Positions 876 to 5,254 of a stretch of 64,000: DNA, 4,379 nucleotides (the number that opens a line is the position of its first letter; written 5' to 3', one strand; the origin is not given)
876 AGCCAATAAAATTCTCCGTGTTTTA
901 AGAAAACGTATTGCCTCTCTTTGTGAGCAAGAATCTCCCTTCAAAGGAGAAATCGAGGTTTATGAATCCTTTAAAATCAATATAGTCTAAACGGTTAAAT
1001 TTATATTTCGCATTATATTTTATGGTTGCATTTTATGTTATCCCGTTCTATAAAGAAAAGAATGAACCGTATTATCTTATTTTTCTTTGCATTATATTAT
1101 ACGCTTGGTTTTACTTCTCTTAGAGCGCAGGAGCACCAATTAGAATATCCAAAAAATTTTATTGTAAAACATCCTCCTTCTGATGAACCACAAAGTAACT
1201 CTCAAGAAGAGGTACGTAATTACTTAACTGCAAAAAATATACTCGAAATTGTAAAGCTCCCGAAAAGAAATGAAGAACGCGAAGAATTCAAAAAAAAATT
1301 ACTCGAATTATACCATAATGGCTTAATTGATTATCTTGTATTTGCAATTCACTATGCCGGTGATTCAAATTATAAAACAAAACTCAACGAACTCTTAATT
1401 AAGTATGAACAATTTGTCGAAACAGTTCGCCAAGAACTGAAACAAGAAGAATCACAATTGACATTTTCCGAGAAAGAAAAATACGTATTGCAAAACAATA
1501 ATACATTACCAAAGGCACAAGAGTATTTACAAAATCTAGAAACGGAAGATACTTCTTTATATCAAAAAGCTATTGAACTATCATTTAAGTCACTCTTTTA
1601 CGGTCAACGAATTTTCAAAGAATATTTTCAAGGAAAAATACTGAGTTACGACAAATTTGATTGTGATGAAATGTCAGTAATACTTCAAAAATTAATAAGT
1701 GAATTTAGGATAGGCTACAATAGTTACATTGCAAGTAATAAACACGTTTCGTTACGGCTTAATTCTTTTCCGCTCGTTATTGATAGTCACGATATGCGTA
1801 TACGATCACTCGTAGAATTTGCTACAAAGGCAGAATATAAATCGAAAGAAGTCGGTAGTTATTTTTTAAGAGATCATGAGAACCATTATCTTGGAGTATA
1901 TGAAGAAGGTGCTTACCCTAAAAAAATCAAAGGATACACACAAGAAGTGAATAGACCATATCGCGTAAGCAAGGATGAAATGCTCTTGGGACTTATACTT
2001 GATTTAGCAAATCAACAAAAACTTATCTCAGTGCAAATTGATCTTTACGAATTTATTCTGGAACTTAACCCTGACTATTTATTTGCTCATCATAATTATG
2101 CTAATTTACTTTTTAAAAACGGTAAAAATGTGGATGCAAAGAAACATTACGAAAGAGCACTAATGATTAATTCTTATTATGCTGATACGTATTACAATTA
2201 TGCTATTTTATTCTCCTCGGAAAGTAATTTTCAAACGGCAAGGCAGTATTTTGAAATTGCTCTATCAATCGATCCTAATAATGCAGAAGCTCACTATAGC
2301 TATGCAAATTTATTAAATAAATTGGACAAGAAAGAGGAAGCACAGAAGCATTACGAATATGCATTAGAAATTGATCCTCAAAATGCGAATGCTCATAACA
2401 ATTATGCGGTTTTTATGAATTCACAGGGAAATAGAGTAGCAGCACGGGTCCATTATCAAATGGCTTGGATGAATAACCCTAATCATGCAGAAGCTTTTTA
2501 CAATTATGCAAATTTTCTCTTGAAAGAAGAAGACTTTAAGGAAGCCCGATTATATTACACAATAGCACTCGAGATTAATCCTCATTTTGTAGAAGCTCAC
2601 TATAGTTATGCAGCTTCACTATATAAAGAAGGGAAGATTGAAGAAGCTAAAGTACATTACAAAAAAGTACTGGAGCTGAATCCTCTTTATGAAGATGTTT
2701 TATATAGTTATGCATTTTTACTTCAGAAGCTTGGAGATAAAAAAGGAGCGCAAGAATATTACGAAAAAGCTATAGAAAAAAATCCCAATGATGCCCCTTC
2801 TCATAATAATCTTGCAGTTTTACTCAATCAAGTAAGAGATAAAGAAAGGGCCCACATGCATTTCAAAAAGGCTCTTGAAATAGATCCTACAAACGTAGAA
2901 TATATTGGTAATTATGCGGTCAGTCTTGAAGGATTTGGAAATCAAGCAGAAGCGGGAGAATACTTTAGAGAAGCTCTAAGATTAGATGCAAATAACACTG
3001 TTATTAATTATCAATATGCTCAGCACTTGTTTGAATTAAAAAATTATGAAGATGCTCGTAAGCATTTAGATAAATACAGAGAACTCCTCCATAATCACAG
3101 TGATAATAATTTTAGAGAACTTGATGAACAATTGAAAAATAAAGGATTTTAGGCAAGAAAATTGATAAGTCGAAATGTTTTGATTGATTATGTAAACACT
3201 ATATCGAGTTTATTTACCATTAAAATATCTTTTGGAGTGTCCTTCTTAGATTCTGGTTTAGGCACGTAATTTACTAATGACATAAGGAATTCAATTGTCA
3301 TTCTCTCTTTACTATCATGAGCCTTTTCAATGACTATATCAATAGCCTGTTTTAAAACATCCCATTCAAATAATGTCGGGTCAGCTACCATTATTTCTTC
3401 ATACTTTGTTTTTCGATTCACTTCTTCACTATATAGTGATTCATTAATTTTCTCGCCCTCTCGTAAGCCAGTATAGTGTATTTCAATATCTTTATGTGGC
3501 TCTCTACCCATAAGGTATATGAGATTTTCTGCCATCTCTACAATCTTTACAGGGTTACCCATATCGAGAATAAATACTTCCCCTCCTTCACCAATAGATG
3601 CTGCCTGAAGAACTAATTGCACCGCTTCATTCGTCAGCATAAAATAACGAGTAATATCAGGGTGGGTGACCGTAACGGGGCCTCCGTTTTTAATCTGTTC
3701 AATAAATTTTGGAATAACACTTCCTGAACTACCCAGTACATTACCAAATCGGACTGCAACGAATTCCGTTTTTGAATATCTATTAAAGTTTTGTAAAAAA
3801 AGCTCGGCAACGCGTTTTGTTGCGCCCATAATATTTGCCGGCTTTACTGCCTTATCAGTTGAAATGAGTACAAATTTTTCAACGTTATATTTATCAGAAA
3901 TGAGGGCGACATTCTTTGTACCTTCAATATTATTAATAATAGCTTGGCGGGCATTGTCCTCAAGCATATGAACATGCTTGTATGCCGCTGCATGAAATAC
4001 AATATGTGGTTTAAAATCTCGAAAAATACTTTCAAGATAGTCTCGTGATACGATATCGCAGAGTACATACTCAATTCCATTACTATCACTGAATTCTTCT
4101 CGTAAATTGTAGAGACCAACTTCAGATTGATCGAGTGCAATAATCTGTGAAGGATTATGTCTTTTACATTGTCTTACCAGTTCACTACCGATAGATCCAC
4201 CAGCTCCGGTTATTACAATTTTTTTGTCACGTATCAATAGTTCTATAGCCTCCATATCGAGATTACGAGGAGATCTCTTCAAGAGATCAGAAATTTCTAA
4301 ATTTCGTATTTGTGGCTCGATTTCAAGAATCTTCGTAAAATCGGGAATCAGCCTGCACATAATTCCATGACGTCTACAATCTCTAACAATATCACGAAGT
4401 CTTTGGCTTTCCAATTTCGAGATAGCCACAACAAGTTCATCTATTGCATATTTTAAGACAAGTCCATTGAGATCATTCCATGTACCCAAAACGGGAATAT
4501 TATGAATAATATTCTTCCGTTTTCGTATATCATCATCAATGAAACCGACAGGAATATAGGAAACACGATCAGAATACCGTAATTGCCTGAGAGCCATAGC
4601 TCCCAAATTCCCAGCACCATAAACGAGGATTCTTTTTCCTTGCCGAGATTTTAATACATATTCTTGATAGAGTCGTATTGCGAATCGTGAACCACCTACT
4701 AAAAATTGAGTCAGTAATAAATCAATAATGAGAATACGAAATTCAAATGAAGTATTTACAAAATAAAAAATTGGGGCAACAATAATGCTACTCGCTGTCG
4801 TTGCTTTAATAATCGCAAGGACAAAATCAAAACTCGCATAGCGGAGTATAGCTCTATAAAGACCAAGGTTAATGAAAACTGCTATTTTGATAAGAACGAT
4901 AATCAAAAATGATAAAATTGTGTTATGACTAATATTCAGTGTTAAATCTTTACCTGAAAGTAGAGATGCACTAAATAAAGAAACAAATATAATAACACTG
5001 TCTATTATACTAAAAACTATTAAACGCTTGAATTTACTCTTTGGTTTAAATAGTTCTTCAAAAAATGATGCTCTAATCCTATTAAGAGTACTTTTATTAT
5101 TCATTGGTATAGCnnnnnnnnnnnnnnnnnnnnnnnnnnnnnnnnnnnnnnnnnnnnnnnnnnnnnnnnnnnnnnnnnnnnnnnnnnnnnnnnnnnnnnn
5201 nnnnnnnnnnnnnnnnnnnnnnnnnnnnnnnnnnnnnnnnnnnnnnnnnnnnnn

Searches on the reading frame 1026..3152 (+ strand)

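Call 80: search_protein_families(library=pfam, proteins=[window:1026-3152:+], max_evalue=0.00001)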
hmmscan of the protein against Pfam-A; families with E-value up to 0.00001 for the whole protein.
window:1026-3152:+ (708 aa): 19 families
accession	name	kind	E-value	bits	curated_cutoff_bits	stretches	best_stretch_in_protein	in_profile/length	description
PF13431.12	TPR_17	-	1.2e-48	159.8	24.4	1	578-610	1-33/34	Tetratricopeptide repeat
PF14559.12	TPR_19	-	1.1e-39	135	25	2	532-592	1-60/68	Tetratricopeptide repeat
PF07719.23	TPR_2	-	1.3e-38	128.4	27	0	558-589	3-34/34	Tetratricopeptide repeat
PF00515.34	TPR_1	-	1.4e-36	123.2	27.8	0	523-553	2-32/34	Tetratricopeptide repeat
PF13181.12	TPR_8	-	3.2e-30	102.1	25.7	0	558-588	3-33/34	Tetratricopeptide repeat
PF13428.12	TPR_14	-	1.8e-29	99.6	23.5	0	557-598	2-43/44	Tetratricopeptide repeat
PF13424.12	TPR_12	-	3.3e-23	82.1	30.1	1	354-416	5-75/77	Tetratricopeptide repeat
PF13414.12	TPR_11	-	1e-21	76.7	26.8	0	532-570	4-42/42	TPR repeat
PF13432.12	TPR_16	-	3.4e-20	72.6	32.7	0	399-454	10-65/65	Tetratricopeptide repeat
PF23914.1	TPR_CcmH_CycH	-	7.7e-18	65.3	42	1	583-692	43-155/158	Cytochrome c-type biogenesis protein H TPR domain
PF24575.1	TPR_Slam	-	2.7e-16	60.3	35.2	0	636-680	59-103/104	Surface lipoprotein assembly modifier, N-terminal TPR repeats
PF23241.1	HAT_PRP39_C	-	7.6e-13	49.2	33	1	346-455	19-128/139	PRP39 C-terminal HAT repeat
PF13174.12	TPR_6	-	2.5e-10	40.7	26.3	0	557-588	1-32/33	Tetratricopeptide repeat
PF13371.12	TPR_9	-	2.6e-09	37.4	35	0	397-457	6-66/73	Tetratricopeptide repeat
PF12895.13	ANAPC3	-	4.9e-09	36.8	27.2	0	610-683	9-81/82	Anaphase-promoting complex, cyclosome, subunit 3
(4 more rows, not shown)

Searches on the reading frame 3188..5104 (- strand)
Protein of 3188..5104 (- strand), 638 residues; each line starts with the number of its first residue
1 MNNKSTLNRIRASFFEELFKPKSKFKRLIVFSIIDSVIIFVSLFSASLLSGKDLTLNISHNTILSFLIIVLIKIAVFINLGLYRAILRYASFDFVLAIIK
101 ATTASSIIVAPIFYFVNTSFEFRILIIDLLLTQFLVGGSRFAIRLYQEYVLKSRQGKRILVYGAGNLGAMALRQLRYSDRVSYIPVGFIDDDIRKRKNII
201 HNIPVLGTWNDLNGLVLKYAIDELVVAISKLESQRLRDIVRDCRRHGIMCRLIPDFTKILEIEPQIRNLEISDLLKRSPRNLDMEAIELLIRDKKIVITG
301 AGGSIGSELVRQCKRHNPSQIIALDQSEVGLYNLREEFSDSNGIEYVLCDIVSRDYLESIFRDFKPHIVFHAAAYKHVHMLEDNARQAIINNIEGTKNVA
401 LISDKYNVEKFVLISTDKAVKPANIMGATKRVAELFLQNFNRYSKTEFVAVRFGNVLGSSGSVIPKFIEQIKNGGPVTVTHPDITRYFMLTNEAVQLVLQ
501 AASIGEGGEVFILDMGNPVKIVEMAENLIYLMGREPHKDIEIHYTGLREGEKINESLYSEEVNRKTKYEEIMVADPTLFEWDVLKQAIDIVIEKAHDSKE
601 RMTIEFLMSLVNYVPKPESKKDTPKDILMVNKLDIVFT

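Call 80: search_protein_families(library=pfam, proteins=[window:3188-5104:-], max_evalue=0.00001)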
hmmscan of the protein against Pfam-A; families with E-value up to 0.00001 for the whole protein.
window:3188-5104:- (638 aa): 6 families
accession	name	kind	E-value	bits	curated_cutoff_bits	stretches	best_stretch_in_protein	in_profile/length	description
PF02719.21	Polysacc_synt_2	-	2.9e-110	368.5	20.2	1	296-574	1-291/293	Polysaccharide biosynthesis protein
PF01370.27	Epimerase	-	1.8e-23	83.7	20.9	1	296-504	1-227/240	NAD dependent epimerase/dehydratase family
PF04321.23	RmlD_sub_bind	-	3.9e-17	62.7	27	1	295-473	2-169/287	RmlD substrate binding domain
PF13727.12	CoA_binding_3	-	1.4e-13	51.7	25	1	81-254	4-175/175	CoA-binding domain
PF01073.25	3Beta_HSD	-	4.7e-12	46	22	1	297-423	1-123/280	3-beta hydroxysteroid dehydrogenase/isomerase family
PF16363.11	GDP_Man_Dehyd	-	6.4e-12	46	27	1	298-539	2-273/332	GDP-mannose 4,6 dehydratase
